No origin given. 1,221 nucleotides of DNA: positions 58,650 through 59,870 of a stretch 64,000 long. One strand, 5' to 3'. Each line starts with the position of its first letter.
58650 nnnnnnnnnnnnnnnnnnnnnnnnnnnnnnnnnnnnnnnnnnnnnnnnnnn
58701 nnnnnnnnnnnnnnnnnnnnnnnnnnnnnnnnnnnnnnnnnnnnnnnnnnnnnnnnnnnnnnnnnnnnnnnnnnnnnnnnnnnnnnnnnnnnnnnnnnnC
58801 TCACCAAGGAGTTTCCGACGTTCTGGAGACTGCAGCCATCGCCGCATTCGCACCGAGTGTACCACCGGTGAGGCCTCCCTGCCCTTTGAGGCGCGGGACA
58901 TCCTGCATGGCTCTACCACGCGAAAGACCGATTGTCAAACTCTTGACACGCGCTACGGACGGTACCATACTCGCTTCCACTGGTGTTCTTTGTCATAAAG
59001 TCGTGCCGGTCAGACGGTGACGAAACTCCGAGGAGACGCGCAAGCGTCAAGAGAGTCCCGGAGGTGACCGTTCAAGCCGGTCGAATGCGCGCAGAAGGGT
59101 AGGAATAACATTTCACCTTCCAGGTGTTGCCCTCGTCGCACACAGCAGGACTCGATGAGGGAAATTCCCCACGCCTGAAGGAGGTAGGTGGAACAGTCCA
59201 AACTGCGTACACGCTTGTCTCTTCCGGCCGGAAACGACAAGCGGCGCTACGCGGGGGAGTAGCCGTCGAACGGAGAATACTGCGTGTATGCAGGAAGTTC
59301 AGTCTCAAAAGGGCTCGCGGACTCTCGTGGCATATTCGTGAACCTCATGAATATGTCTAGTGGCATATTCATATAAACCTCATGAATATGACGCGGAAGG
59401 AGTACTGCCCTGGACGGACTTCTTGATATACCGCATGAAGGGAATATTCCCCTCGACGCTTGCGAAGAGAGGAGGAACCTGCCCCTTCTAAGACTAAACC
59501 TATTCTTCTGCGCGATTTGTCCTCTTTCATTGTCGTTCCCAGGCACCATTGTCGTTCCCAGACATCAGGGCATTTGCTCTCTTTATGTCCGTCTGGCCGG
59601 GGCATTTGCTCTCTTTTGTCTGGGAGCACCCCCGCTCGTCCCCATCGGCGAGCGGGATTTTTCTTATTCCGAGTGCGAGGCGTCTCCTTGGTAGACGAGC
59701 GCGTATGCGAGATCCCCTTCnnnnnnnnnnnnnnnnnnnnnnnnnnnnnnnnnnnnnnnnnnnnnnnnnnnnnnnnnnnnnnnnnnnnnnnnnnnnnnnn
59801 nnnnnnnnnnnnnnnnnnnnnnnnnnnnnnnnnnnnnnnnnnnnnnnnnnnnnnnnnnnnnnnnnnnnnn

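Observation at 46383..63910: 17-kb envelope glycosylation locus: mreB-GT4-secA linkage, four coupled GT4 genes, and at least three tandem ArnT/PMT-like GT-C paralogs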

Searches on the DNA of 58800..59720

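Call 66: search_rna_families(source=window, start=58800, end=59720, threshold=evalue, max_evalue=1)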
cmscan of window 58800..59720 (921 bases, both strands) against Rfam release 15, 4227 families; matches with E-value up to 1: 0.
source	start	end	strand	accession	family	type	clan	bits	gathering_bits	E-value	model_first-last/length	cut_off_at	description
